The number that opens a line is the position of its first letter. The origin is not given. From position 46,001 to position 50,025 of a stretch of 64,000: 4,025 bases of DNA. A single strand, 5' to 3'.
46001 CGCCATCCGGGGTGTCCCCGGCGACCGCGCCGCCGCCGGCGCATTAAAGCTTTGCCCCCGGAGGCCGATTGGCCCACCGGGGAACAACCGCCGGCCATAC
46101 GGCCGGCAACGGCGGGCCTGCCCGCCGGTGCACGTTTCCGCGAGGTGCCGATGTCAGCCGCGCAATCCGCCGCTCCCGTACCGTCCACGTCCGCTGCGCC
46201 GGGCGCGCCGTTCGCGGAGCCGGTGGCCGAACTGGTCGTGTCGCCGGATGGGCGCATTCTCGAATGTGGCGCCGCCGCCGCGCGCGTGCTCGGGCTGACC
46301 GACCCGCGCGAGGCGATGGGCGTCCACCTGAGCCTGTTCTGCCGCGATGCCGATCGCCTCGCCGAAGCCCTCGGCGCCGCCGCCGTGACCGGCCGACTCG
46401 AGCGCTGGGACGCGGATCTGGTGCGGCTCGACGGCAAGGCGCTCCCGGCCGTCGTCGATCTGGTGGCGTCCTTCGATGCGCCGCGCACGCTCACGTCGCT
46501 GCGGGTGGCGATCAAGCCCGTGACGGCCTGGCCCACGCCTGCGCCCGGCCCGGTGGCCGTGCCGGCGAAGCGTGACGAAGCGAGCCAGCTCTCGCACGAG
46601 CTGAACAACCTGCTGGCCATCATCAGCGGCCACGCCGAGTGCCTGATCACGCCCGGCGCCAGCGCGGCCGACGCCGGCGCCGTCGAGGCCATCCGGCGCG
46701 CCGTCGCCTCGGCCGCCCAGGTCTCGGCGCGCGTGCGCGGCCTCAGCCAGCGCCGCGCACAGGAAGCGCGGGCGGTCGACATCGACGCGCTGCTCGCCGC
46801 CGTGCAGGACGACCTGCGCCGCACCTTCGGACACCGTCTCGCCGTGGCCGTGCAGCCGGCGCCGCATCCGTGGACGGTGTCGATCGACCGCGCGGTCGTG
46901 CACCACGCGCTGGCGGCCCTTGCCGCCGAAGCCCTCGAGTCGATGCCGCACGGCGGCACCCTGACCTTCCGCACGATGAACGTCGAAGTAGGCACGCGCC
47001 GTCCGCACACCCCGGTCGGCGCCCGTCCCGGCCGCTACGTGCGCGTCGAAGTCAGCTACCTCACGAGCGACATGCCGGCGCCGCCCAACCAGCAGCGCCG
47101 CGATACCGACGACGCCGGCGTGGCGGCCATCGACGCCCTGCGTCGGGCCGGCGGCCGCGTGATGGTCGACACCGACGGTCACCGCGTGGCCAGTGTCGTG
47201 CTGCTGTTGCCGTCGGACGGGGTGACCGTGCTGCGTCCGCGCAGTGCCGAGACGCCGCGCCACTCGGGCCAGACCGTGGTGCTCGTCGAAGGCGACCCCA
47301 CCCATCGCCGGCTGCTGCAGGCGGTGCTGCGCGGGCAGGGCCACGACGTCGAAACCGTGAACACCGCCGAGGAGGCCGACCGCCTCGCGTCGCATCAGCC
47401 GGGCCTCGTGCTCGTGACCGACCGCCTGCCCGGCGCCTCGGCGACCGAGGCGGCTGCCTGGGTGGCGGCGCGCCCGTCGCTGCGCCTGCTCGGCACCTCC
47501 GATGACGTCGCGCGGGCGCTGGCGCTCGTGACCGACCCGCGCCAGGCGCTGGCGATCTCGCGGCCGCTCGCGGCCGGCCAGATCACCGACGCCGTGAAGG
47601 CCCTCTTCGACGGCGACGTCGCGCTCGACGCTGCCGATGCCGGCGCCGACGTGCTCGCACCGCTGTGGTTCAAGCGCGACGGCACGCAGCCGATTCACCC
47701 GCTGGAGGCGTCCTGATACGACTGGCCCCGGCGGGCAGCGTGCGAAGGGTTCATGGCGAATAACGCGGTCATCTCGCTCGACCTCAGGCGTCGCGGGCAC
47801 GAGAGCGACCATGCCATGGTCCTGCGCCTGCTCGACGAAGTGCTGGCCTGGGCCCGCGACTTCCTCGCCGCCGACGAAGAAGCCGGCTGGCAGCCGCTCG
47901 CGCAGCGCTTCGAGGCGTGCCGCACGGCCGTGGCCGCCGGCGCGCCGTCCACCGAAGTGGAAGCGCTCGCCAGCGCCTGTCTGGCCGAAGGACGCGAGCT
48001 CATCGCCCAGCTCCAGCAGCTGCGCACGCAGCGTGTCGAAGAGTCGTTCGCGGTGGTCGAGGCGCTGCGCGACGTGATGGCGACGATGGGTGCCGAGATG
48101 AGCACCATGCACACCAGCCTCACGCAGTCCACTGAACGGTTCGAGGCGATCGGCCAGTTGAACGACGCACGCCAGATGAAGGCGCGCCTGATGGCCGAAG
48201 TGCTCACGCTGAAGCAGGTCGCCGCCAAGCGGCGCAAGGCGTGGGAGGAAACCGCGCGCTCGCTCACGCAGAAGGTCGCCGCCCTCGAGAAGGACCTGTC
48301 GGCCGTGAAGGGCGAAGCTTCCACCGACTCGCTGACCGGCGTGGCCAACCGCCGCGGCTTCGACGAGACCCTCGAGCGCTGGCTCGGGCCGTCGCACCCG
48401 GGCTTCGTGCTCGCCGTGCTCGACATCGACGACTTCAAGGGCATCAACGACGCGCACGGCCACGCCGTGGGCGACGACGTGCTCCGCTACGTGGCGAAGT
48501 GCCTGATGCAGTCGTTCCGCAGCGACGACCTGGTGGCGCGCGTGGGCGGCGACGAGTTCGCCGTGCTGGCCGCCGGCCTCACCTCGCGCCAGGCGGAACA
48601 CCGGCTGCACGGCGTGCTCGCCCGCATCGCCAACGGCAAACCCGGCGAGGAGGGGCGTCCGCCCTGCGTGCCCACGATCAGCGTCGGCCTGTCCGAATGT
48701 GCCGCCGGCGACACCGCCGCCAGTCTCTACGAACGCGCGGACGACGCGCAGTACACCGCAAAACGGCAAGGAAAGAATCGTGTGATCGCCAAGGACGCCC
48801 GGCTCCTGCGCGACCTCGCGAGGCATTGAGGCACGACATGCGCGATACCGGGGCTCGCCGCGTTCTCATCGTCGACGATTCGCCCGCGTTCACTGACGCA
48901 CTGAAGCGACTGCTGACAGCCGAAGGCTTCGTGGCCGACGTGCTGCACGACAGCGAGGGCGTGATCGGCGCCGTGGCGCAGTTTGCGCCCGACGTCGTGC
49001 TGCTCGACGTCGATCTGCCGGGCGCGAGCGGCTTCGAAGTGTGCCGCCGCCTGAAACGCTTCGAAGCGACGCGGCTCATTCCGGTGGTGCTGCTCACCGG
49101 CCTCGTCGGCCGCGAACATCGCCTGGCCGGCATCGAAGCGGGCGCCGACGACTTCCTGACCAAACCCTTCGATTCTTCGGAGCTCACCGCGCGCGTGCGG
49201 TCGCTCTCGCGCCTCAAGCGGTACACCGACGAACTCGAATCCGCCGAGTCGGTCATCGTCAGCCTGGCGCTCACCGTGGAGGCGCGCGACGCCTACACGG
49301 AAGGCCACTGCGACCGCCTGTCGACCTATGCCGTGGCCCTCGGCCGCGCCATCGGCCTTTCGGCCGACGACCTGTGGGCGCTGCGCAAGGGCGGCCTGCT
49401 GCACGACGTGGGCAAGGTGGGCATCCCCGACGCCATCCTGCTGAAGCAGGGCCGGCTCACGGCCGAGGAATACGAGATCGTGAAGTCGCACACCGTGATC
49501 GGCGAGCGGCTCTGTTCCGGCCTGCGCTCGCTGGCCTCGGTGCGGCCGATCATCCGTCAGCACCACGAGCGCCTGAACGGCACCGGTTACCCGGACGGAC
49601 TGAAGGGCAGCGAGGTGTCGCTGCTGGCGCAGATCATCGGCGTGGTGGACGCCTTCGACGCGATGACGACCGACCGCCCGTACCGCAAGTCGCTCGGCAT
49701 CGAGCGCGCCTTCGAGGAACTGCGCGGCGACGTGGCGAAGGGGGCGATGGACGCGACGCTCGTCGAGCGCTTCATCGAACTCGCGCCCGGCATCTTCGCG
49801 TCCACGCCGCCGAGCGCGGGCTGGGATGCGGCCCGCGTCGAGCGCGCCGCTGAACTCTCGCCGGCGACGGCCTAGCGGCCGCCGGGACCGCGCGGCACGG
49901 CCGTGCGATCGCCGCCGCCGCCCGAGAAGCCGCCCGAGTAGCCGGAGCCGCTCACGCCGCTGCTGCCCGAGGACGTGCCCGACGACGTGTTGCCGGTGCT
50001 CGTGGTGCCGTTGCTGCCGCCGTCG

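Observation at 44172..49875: motAB followed by a sigma-28-driven sensor kinase / diguanylate cyclase / HD-GYP phosphodiesterase module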

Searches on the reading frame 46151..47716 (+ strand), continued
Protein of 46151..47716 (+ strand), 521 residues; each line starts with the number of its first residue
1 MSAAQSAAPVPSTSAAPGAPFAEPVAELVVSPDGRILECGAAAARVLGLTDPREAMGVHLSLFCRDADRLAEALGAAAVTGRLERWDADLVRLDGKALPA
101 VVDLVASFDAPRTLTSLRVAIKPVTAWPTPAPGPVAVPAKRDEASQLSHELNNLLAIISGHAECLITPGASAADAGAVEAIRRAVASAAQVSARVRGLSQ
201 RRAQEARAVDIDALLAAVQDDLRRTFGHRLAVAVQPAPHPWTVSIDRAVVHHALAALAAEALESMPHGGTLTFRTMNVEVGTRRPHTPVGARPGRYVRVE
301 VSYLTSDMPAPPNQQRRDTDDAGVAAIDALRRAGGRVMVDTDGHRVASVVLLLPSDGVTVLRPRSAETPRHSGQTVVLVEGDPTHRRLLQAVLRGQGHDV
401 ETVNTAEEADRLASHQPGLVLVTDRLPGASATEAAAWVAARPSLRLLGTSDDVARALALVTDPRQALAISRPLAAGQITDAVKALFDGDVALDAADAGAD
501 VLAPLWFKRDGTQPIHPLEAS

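Call 72: find_encoding_contigs(protein=P0021, flank=6000, max_places=1)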
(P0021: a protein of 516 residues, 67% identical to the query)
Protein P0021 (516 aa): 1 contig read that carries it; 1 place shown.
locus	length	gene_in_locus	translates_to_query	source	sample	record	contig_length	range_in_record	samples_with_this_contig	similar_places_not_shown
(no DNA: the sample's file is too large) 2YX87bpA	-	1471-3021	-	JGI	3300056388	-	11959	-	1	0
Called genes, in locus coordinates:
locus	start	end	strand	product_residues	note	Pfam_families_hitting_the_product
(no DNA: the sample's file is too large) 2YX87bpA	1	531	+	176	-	?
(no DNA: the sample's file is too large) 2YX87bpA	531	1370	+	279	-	PF13677:MotB_plug, PF00691:OmpA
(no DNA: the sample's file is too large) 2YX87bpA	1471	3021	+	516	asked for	-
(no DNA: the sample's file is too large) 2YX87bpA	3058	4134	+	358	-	PF00990:GGDEF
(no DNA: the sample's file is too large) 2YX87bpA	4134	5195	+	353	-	PF00072:Response_reg, PF13487:HD_5, PF01966:HD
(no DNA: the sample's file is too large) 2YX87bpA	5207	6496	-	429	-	-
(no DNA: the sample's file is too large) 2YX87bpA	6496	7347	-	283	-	-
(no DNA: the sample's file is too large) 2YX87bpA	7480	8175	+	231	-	-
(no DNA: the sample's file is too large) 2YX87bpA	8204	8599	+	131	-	PF07332:Phage_holin_3_6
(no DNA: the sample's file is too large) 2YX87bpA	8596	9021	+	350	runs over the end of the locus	PF12277:DUF3618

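Call 79: search_protein_families(library=ncbifam, proteins=[window:46151-47716:+], max_evalue=0.001)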
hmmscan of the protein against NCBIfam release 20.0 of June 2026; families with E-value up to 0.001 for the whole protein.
window:46151-47716:+ (521 aa): 6 families
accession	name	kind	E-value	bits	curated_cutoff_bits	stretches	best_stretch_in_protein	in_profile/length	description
NF010076.0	PRK13557.1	subfamily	1.9e-22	79.4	631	1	147-430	170-474/540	histidine kinase famiy protein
NF010411.0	PRK13837.1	equivalog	6.7e-15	54.2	647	1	144-302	454-613/828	two-component system VirA-like sensor kinase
NF046020.1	HisKinCckABruc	equivalog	2.9e-12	45.3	1000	1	146-308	486-649/868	cell cycle histidine kinase CckA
TIGR02154.1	PhoB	equivalog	0.00013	21.3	296.2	1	374-437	3-67/226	phosphate regulon transcriptional regulator PhoB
NF046022.1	RespRegCpdRBruc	equivalog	0.00016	21.7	180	1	376-487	4-118/120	cell cycle two-component system response regulator CpdR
TIGR02966.1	phoR_proteo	equivalog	0.00067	18.8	334.2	0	141-277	115-257/333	phosphate regulon sensor histidine kinase PhoR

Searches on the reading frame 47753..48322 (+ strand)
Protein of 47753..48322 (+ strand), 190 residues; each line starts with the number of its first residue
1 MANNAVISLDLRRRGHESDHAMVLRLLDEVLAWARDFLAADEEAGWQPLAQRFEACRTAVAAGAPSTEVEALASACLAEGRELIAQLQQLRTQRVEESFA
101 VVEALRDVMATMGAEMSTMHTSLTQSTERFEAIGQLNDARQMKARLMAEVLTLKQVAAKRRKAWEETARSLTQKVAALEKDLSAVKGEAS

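Call 46: search_protein_families(library=pfam, proteins=[window:47753-48316:+], max_evalue=5)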
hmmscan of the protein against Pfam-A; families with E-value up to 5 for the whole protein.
window:47753-48316:+ (188 aa): 8 families
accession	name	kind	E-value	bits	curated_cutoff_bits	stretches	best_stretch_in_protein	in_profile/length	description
PF05667.16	CCDC22_CC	-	0.0023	17.6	39.2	1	73-182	192-301/477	CCDC22 protein coiled-coil region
PF23840.1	Phage_tail_terminator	-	0.0093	16.3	27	1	86-119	60-94/150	Phage tail terminator protein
PF08433.16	KTI12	-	0.021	14.7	22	1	47-162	131-246/271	Chromatin associated protein KTI12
PF02403.27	Seryl_tRNA_N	-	0.053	14.2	28.2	2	114-186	23-94/108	Seryl-tRNA synthetase N-terminal domain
PF25294.1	RENR_N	-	0.11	12.6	39.4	1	94-159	117-184/256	Renin receptor N-terminal domain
PF09278.17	MerR-DNA-bind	-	1.2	10.3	25.4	1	63-93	31-61/65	MerR, DNA binding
PF07926.17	TPR_MLP1_2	-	1.6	9.2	36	1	134-183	57-113/129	TPR/MLP1/MLP2-like protein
PF04102.17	SlyX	-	4.2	8.5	30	0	101-140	18-57/67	SlyX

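Call 82: find_homologous_proteins(query=window:47753-48322:+, max_evalue=0.01)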
Query window:47753-48322:+ (190 aa): 8 proteins with E <= 0.01 among 1556 candidates.
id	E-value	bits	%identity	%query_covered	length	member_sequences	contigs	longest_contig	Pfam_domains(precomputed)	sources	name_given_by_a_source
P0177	1.4e-86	307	81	100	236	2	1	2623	-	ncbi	-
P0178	1.8e-86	306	81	100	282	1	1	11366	-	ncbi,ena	-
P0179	1.8e-69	251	66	100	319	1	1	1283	PF00990.27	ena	-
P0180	7.9e-51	190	79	63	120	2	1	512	-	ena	-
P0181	4.3e-33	133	73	51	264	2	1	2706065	PF00990.27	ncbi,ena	-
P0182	1.6e-28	118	90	38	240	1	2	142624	PF00990.27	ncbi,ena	-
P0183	4.4e-23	100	79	38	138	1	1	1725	-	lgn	-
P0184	1.1e-10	60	86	23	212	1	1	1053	PF00990.27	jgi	jgi:diguanylate cyclase (GGDEF)-like protein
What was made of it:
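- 47753..48829 (+): Diguanylate cyclase (358 aa). It has a family-specific helical N-terminal region, then a GGDEF domain with an RSDD I-site and an intact GGDEF motif. The N-terminal 190 aa find only orthologues (call 82).
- Tried and rejected: Sensor identity of the cyclase N-terminal 190 aa: there are only low-scoring coiled-coil hits (call 46), and only orthologues in the 5.8-billion-protein search (call 82).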

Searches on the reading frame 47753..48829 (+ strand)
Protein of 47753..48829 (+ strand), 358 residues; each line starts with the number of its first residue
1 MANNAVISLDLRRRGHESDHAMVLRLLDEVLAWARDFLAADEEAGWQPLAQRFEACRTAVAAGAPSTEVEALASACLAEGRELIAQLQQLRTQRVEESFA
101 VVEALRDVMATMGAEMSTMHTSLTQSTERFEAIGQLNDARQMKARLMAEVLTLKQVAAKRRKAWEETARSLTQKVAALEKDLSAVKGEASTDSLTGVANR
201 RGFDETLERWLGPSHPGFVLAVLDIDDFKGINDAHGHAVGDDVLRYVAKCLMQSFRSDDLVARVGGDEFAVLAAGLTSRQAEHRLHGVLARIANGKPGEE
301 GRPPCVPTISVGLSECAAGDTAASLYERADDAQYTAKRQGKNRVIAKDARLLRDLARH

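Call 14: search_protein_families(library=pfam, proteins=[window:47753-48829:+], max_evalue=0.01)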
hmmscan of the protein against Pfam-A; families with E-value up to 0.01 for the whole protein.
window:47753-48829:+ (358 aa): 2 families
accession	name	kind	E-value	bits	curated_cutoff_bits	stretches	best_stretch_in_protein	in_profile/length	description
PF00990.26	GGDEF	-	3.5e-36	124.8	23.8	1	189-343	1-161/161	Diguanylate cyclase, GGDEF domain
PF17853.6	GGDEF_2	-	0.00019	22.1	24.5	0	216-332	21-113/116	GGDEF-like domain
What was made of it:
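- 47753..48829 (+): Pfam GGDEF 3.5e-36 (call 14).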

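Call 79: search_protein_families(library=ncbifam, proteins=[window:47753-48829:+], max_evalue=0.001)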
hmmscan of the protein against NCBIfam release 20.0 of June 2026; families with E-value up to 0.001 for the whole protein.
window:47753-48829:+ (358 aa): 22 families
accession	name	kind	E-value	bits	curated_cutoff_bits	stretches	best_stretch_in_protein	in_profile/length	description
NF038266.1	diguan_SiaD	equivalog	6.2e-38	130.6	290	1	115-344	22-252/252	biofilm regulation diguanylate cyclase SiaD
NF007380.0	PRK09894.1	equivalog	6e-37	127.6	256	1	109-348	51-288/296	diguanylate cyclase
NF007423.1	PRK09966.1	equivalog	4.5e-35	121.3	325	1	171-337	221-390/390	diguanylate cyclase DgcN/YfiN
TIGR00254.1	GGDEF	domain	1.2e-34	119.4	37.4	1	188-347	4-167/168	diguanylate cyclase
NF007135.0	PRK09581.1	equivalog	8.6e-34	117.1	474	1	177-347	280-455/457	PleD family two-component system response regulator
NF051473.1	DigCycDgcsShew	equivalog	1.7e-27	96.6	400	1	183-343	129-287/291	diguanylate cyclase DgcS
NF007298.0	PRK09776.1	equivalog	2.2e-26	92.1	1135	1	185-345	680-843/1111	diguanylate cyclase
NF007474.0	PRK10060.1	equivalog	6.4e-24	84.1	782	1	188-343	236-391/663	cyclic di-GMP phosphodiesterase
NF041606.1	dguan_cyc_DgcA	equivalog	5.9e-23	81.4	370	1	219-345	211-337/340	diguanylate cyclase DgcA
NF047654.1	DiguCycDgcRLepto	equivalog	8.2e-22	77.5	500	1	185-345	129-294/295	diguanylate cyclase DgcR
NF045673.1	c-di-GMPRcptLapD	equivalog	8.1e-21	74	1020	1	184-343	231-394/647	cyclic di-GMP receptor LapD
NF040885.1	diguan_DgcJ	equivalog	4.3e-20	72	500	1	184-342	336-491/493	diguanylate cyclase DgcJ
NF007599.0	PRK10245.1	equivalog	2.4e-19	69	402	1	188-344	209-367/371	diguanylate cyclase AdrA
NF045675.1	PhdiestaseDibA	equivalog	5.6e-19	67.9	980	1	177-342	191-359/623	phosphodiesterase DibA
NF053781.1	cdiGMPphdstlr2612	equivalog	1.4e-18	66.1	1600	1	162-345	817-1000/1268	Tlr1612 family c-di-GMP phosphodiesterase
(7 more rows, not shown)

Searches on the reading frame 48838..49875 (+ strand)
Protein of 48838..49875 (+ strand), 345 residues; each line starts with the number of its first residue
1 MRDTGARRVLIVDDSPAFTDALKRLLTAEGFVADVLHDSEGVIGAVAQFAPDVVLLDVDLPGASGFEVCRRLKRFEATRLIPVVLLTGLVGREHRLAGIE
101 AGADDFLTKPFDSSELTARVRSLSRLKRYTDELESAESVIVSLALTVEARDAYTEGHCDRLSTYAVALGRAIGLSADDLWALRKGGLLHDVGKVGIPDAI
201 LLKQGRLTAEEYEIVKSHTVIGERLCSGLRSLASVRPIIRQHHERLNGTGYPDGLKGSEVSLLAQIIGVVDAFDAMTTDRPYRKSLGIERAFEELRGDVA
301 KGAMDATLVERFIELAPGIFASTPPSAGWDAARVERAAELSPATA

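Call 14: search_protein_families(library=pfam, proteins=[window:48838-49875:+], max_evalue=0.01)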
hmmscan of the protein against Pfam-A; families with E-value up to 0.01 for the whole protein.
window:48838-49875:+ (345 aa): 3 families
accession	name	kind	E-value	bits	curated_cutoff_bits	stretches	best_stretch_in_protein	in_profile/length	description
PF13487.12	HD_5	-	3.1e-33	115.4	27.2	1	147-307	7-169/170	HD domain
PF00072.30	Response_reg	-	4.8e-26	91.6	30.2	1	9-121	1-111/111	Response regulator receiver domain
PF01966.28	HD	-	4.1e-17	63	22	1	156-276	3-116/116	HD domain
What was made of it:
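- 48838..49875 (+): REC-HD-GYP c-di-GMP phosphodiesterase (345 aa). It starts 8 nt after the GGDEF stop. Pfam Response_reg 4.8e-26 and HD_5 3.1e-33 (call 14).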

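Call 79: search_protein_families(library=ncbifam, proteins=[window:48838-49875:+], max_evalue=0.001)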
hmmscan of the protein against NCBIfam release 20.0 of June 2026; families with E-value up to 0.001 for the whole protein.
window:48838-49875:+ (345 aa): 92 families (the best 25 are shown)
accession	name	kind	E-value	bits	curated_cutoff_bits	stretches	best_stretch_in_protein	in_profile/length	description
NF053512.1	nitric_RR_NosR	exception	4.9e-38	131.3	400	2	137-317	175-355/422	response regulator c-di-GMP phosphodiesterase, NosR family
NF007135.0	PRK09581.1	equivalog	6.4e-36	124.1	474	1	8-148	4-144/457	PleD family two-component system response regulator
TIGR02154.1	PhoB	equivalog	3e-30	105.2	296.2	1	6-133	2-127/226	phosphate regulon transcriptional regulator PhoB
NF008296.0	PRK11083.1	equivalog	1.6e-28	99.6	273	1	7-144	4-137/228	two-component system response regulator CreB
NF040689.1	MtrAB_MtrA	equivalog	5.6e-28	97.8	300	1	9-153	1-139/219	MtrAB system response regulator MtrA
NF041734.1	resp_reg_RppA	equivalog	1.3e-25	90.2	250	1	8-146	2-137/229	two-component system response regulator RppA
NF007982.1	PRK10710.1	equivalog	1.7e-24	86.7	380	1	6-139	7-138/235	envelope stress response regulator BaeR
NF007005.1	PRK09468.1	equivalog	2.9e-24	85.8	331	1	7-134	4-127/237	osmolarity response regulator transcription factor OmpR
NF045944.1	ResRegRpaBCyano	equivalog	3.2e-24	85.6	330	1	10-147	1-138/229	response regulator transcription factor RpaB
NF040534.1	resp_reg_YycF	equivalog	1.1e-22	80.4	340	1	8-154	2-146/231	response regulator YycF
NF007546.0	PRK10161.1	equivalog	1.6e-22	80.2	471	1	6-125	2-121/229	phosphate response regulator transcription factor PhoB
TIGR01387.1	cztR_silR_copR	subfamily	1.9e-22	80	279.2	1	9-156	1-143/218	heavy metal response regulator transcription factor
NF053854.1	RespRegPhoBBctds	equivalog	1.7e-21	76.6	270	1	9-146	1-139/225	two-component system response regulator PhoB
NF012023.0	PRK15479.1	equivalog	2.7e-21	76.2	337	1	8-126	2-118/224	transcriptional regulator TctD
NF041733.1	resp_reg_CseB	equivalog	2.8e-21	75.9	350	1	8-136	2-127/228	two-component system response regulator CseB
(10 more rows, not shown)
